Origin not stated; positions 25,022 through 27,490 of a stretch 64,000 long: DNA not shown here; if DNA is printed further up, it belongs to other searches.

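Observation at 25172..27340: Single polypeptide fusing a CE4 polysaccharide deacetylase to a processive GT2 synthase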

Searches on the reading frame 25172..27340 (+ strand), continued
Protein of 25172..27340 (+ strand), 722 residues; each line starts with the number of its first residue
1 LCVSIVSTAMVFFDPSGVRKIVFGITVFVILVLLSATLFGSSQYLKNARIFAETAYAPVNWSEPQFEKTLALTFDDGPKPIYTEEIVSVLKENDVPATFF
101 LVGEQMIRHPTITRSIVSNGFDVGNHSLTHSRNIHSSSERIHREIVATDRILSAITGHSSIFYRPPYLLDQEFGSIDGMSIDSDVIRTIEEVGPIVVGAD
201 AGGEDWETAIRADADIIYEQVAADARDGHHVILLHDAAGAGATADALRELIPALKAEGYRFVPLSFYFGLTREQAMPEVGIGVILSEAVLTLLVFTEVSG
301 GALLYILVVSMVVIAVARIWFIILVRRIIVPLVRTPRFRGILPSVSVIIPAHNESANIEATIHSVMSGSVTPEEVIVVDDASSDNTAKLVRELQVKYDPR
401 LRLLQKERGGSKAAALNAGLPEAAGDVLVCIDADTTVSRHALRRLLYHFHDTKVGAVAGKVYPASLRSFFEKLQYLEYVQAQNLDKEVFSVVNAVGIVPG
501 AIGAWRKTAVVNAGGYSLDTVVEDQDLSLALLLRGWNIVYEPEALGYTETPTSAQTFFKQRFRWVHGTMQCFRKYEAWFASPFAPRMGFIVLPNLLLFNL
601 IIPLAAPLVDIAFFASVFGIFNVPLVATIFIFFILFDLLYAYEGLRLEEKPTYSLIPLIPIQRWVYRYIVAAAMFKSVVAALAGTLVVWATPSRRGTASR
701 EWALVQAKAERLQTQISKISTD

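Call 39: fold_search(model_id=the predicted structure, library=pdb)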
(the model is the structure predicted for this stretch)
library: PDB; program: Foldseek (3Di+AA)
matches with E <= 10: 1599; with E <= 0.001: 469
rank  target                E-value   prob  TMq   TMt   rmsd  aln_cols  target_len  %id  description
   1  9yq5_A                2.0e-17  1.00  0.40  0.55  14.9       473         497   18  Chlorella virus hyaluronan synthase bound to an inserted UDP-GlcA (released 2025-12-10)
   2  8snc_A                3.0e-17  1.00  0.44  0.61  14.1       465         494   17  Chlorella virus Hyaluronan Synthase bound to GlcA extended GlcNAc primer (released 2024-05-01)
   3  7sp7_A                3.0e-17  1.00  0.43  0.60  14.4       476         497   18  Chlorella virus hyaluronan synthase inhibited by UDP (released 2022-04-06)
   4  8sne_A                3.4e-17  1.00  0.43  0.61  14.2       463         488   18  Chlorella virus Hyaluronan Synthase bound to GlcA extended GlcNAc primer and UDP (released 2024-05-01)
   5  7sp9_A                7.6e-17  1.00  0.43  0.59  14.7       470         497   16  Chlorella virus Hyaluronan Synthase in the GlcNAc-primed channel-closed state (released 2022-04-06)
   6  7sp8_A                8.8e-17  1.00  0.42  0.58  14.6       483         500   17  Chlorella virus Hyaluronan Synthase bound to UDP-GlcNAc (released 2022-04-06)
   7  9kqc_A                9.3e-17  1.00  0.42  0.57  14.4       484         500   18  Chlorella virus Hyaluronan Synthase bound to VNAR (released 2025-05-14)
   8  9yq2_A                1.5e-16  1.00  0.40  0.56  14.8       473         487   18  Chlorella virus hyaluronan synthase bound to DDM (released 2025-12-10)
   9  9yq4_A                2.1e-16  1.00  0.41  0.57  14.9       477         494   17  Chlorella virus hyaluronan synthase bound to a proofreading UDP-GlcA (released 2025-12-10)
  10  6yv7_B                2.6e-16  1.00  0.40  0.78   5.4       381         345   22  Mannosyltransferase PcManGT from Pyrobaculum calidifontis (released 2020-07-22)
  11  7sp6_A                3.5e-16  1.00  0.39  0.54  15.1       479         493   18  Chlorella virus hyaluronan synthase (released 2022-04-06)
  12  6yv7_A                4.1e-16  1.00  0.39  0.75   5.4       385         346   21  Mannosyltransferase PcManGT from Pyrobaculum calidifontis (released 2020-07-22)
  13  8smn_A                2.3e-15  1.00  0.36  0.49  17.9       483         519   15  Xenopus laevis hyaluronan synthase 1, nascent HA polymer bound state (released 2024-05-01)
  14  8smp_A                2.7e-15  1.00  0.38  0.50  17.6       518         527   14  Xenopus laevis hyaluronan synthase 1, UDP-bound, gating loop inserted state (released 2024-05-01)
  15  8smm_A                2.8e-15  1.00  0.37  0.50  17.8       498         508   13  Xenopus laevis hyaluronan synthase 1 (released 2024-05-01)
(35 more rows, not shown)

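Call 40: get_annotated_region(hit=H17, flank=5000)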
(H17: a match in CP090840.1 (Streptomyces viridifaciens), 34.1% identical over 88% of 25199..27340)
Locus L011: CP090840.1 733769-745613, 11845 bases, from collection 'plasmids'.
description: Streptomyces viridifaciens strain DSM 40239 plasmid pKVP1, complete sequence
organism: Streptomyces viridifaciens (NCBI taxid 48665)
taxonomy: Bacteria; Actinomycetota; Actinomycetes; Kitasatosporales; Streptomycetaceae; Streptomyces; Streptomyces viridifaciens
host: -; source: Whole organism; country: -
typing (MOB-suite, as given by PLSDB): mobilizable; relaxase MOBP
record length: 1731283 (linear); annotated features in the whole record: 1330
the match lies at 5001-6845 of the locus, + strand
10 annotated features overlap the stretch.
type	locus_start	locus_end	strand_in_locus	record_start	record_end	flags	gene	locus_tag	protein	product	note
CDS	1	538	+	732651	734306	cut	-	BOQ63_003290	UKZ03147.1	molybdopterin-dependent oxidoreductase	-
CDS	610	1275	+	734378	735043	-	-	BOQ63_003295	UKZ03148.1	fasciclin domain-containing protein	-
CDS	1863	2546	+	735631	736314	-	-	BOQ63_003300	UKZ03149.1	GNAT family N-acetyltransferase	-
CDS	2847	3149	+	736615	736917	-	-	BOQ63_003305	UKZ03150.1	hypothetical protein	-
CDS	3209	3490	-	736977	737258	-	-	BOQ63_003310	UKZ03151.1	hypothetical protein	-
CDS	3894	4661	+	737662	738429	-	-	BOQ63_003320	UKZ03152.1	hypothetical protein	-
CDS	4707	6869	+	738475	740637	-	-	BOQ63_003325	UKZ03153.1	bifunctional polysaccharide deacetylase/glycosyltransferase family 2 protein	-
CDS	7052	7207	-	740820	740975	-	-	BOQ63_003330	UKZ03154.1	hypothetical protein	-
CDS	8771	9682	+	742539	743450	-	-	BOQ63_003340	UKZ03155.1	ribosome-inactivating family protein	-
CDS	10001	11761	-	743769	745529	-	-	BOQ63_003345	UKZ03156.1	ABC transporter ATP-binding protein/permease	-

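Call 41: get_annotated_region(hit=H3, flank=5000)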
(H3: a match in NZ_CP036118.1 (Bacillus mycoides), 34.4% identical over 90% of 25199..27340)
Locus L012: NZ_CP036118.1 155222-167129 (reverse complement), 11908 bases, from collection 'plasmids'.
description: Bacillus mycoides strain JAS481 plasmid p237
organism: Bacillus mycoides (NCBI taxid 1405)
taxonomy: Bacteria; Bacillota; Bacilli; Bacillales; Bacillaceae; Bacillus; Bacillus mycoides
host: -; source: cell culture,soil; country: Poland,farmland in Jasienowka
typing (MOB-suite, as given by PLSDB): conjugative; replicon rep_cluster_1869; relaxase MOBP; mating-pair formation MPF_T
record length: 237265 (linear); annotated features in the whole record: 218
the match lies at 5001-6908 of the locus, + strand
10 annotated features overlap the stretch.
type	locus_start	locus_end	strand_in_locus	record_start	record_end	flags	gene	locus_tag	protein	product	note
CDS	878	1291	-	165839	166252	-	-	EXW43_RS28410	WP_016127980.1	hypothetical protein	-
CDS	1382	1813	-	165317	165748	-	-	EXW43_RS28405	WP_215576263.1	SMI1/KNR4 family protein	-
CDS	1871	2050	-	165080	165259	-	-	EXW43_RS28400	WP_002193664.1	DUF4083 family protein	-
CDS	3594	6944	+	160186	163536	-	-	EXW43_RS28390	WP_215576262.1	glycosyltransferase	-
CDS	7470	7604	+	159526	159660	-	-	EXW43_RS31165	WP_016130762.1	hypothetical protein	-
CDS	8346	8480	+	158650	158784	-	-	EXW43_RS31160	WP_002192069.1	hypothetical protein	-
CDS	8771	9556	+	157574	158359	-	-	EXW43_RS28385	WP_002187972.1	GNAT family N-acetyltransferase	-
CDS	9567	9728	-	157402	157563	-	-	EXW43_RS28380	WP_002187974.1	hypothetical protein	-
CDS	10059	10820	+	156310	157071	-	-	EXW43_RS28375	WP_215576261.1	hypothetical protein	-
CDS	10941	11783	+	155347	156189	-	-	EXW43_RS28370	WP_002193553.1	phospholipase C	-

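Call 42: search_protein_representatives(protein=window:25199-27340:+)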
Query: 713 residues. Proteins with E-value up to 0.001 (for the whole library): 215526; up to 1e-10: 28116; up to 1e-30: 1496. The best 150 are listed.
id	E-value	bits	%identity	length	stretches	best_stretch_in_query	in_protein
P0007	6.1e-208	708.7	49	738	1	1-694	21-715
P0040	2.8e-192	657.0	47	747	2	334-692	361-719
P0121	1.1e-152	526.1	42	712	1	1-691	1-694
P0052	1.5e-141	489.4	41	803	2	296-691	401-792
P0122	1.2e-138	479.8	40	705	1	2-690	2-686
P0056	3.0e-138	478.4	36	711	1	1-694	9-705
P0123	6.3e-138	477.4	40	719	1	1-697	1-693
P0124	2.9e-136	471.9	42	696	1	10-691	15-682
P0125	9.8e-135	466.8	39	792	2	290-690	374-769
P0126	1.9e-132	459.3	39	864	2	287-690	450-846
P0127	3.3e-132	458.5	39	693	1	1-691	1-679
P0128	2.4e-130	452.3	39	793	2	329-695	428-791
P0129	3.0e-130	452.0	36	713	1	53-694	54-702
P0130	5.6e-130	451.1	39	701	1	7-691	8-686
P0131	5.6e-130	451.1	36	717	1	41-690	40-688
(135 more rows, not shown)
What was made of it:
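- The CE4-TM-GT2 core is conserved as one colinear unit in all 150 best representatives across many phyla (call 42), which argues for functional coupling.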

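Call 55: list_cluster_members(proteins=[P0001, P0016, P0035, P0042, P0052, P0081, P0091, P0113])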
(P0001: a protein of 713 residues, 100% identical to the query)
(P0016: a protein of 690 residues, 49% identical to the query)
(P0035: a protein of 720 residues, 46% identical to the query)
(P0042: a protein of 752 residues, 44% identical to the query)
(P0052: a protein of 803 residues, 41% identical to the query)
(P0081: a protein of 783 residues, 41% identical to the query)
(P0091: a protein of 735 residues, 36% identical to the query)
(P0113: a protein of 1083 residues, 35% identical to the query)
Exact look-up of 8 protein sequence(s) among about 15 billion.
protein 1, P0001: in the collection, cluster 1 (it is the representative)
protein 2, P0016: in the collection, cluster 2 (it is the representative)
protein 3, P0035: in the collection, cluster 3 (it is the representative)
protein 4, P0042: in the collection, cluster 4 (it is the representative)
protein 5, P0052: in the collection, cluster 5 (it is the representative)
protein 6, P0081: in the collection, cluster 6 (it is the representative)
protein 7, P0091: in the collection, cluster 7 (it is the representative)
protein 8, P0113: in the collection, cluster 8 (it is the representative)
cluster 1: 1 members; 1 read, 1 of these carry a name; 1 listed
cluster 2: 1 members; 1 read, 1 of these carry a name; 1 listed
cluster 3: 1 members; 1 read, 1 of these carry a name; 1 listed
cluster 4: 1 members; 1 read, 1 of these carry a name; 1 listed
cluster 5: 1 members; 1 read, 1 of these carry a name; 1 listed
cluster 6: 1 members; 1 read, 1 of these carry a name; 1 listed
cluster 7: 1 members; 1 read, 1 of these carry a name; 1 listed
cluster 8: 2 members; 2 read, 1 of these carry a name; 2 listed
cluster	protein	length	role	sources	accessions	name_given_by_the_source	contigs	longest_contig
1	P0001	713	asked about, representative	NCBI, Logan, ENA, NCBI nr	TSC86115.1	MAG: polysaccharide deacetylase/glycosyl transferase, group 2 family protein ...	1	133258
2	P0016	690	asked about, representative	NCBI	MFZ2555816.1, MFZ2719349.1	MAG: bifunctional polysaccharide deacetylase/glycosyltransferase family 2 protein ...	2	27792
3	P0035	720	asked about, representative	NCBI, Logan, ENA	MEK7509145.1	MAG: bifunctional polysaccharide deacetylase/glycosyltransferase family 2 protein ...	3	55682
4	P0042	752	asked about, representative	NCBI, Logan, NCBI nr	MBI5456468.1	glycosyltransferase [Candidatus Kaiserbacteria bacterium]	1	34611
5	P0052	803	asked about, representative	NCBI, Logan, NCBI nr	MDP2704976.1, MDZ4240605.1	MAG: bifunctional polysaccharide deacetylase/glycosyltransferase family 2 protein ... | bifunctional polysaccharide deacetylase/glycosyltransferase family 2 protein [bacterium]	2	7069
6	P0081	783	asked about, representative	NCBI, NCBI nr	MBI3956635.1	MAG: glycosyltransferase [Candidatus Kerfeldbacteria bacterium] | glycosyltransferase [Candidatus Kerfeldbacteria bacterium]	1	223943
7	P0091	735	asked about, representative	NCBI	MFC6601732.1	glycosyltransferase [Ectobacillus funiculus]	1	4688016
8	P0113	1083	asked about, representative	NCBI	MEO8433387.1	MAG: glycosyltransferase [Pyrinomonadaceae bacterium]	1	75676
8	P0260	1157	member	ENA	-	-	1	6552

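Call 56: search_protein_families(library=pfam, proteins=[P0109, P0052, L006:9236-10447:-, L011:4707-6869:+], max_evalue=0.0001)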
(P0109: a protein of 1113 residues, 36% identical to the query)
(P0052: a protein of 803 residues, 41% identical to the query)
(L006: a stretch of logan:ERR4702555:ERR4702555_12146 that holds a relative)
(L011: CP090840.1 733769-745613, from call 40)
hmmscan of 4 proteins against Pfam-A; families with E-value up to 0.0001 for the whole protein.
P0109 (1113 aa): 8 families
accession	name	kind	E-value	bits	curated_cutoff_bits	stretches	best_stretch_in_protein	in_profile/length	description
PF13641.12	Glyco_tranf_2_3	-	3.1e-40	139.1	27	1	750-972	2-230/230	Glycosyltransferase like family 2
PF01522.26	Polysacc_deac_1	-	1.8e-36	125.3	23.1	1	476-580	3-106/124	Polysaccharide deacetylase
PF00535.33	Glycos_transf_2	-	3.6e-35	121.8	23.3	1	753-906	1-156/168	Glycosyl transferase family 2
PF13632.12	Glyco_trans_2_3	-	3.4e-28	99.2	27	1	832-1038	1-193/198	Glycosyl transferase family group 2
PF00704.34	Glyco_hydro_18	-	1.9e-20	74.3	29.6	1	110-399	2-316/317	Glycosyl hydrolases family 18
PF13506.12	Glyco_transf_21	-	1.3e-13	51.2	21.7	1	816-970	17-173/174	Glycosyl transferase family 21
PF03142.21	Chitin_synth_2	-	5.8e-09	35.6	27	0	831-915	203-289/527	Chitin synthase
PF10111.15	Glyco_tranf_2_2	-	2.2e-08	34.4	27.3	1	753-850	1-102/276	Glycosyltransferase like family 2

P0052 (803 aa): 6 families
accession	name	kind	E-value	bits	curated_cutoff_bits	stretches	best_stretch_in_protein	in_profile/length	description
PF00535.33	Glycos_transf_2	-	7.8e-34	117.5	23.3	1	441-607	1-167/168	Glycosyl transferase family 2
PF13641.12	Glyco_tranf_2_3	-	1.5e-31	110.6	27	1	440-661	3-230/230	Glycosyltransferase like family 2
PF01522.26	Polysacc_deac_1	-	3.9e-28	98.3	23.1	1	66-169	4-106/124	Polysaccharide deacetylase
PF13632.12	Glyco_trans_2_3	-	8.1e-20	71.9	27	1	521-714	1-195/198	Glycosyl transferase family group 2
PF13506.12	Glyco_transf_21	-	1.7e-14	54.1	21.7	1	506-658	18-172/174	Glycosyl transferase family 21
PF10111.15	Glyco_tranf_2_2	-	5.3e-10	39.7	27.3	1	441-539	1-102/276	Glycosyltransferase like family 2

L006:9236-10447:- (403 aa): 1 family
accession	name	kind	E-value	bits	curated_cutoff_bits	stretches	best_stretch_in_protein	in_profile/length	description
PF00704.34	Glyco_hydro_18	-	1.3e-26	94.5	29.6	1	111-391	74-315/317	Glycosyl hydrolases family 18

L011:4707-6869:+ (720 aa): 7 families
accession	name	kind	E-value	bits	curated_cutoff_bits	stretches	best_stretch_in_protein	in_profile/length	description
PF13641.12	Glyco_tranf_2_3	-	3e-35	122.7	27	1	366-584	2-230/230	Glycosyltransferase like family 2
PF01522.26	Polysacc_deac_1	-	4e-32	111.2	23.1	1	95-204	4-112/124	Polysaccharide deacetylase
PF00535.33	Glycos_transf_2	-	1e-31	110.6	23.3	1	368-527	1-164/168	Glycosyl transferase family 2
PF13632.12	Glyco_trans_2_3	-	6.1e-28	98.4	27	1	446-646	3-183/198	Glycosyl transferase family group 2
PF13506.12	Glyco_transf_21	-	4.4e-18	65.8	21.7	1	429-581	18-172/174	Glycosyl transferase family 21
PF03142.21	Chitin_synth_2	-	1.5e-07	30.9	27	0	435-523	195-285/527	Chitin synthase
PF10111.15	Glyco_tranf_2_2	-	8.5e-06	25.9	27.3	1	368-460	1-100/276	Glycosyltransferase like family 2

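Call 65: find_encoding_contigs(protein=P0035, flank=5000, max_places=1)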
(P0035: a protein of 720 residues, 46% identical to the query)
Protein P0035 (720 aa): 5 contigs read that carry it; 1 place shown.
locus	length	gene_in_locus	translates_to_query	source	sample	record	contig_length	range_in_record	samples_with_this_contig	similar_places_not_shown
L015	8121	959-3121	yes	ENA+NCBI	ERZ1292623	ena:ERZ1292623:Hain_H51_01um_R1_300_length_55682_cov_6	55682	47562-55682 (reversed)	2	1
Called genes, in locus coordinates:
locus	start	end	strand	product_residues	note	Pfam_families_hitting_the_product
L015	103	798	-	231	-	-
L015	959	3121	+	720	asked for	PF01522:Polysacc_deac_1, PF13506:Glyco_transf_21, PF00535:Glycos_transf_2, PF01644:Chitin_synth_1 (faint), PF13641:Glyco_tranf_2_3, PF03142:Chitin_synth_2 (faint), PF13632:Glyco_trans_2_3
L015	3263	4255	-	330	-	-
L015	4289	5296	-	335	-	-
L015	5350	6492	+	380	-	PF01702:TGT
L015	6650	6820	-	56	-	-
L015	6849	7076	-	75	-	-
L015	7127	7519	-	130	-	PF02311:AraC_binding (weak), PF07883:Cupin_2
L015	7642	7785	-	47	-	-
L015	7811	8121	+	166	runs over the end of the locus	-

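Call 66: find_encoding_contigs(protein=P0042, flank=5000, max_places=1)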
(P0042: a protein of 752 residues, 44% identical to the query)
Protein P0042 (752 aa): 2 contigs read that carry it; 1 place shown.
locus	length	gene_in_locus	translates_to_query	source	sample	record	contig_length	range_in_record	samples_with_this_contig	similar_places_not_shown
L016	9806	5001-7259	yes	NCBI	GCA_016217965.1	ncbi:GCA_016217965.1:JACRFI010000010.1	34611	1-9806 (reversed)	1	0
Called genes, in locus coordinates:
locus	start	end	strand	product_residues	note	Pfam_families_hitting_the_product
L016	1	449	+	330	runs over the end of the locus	PF13379:NMT1_2, PF04069:OpuAC (weak), PF09084:NMT1, PF12974:Phosphonate-bd (weak)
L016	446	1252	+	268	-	PF00528:BPD_transp_1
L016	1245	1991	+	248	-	PF02463:SMC_N (faint), PF00005:ABC_tran, PF13401:AAA_22 (weak), PF00004:AAA (faint), PF13304:AAA_21 (faint)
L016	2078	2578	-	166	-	-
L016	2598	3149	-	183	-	PF09335:VTT_dom (weak)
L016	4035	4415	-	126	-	PF18919:DUF5670 (weak)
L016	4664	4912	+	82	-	PF04226:Transgly_assoc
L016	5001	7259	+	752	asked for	PF01522:Polysacc_deac_1, PF13506:Glyco_transf_21, PF00535:Glycos_transf_2, PF01644:Chitin_synth_1 (faint), PF10111:Glyco_tranf_2_2, PF13641:Glyco_tranf_2_3, PF13632:Glyco_trans_2_3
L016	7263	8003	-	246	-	-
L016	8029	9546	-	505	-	PF02018:CBM_4_9 (weak), PF01522:Polysacc_deac_1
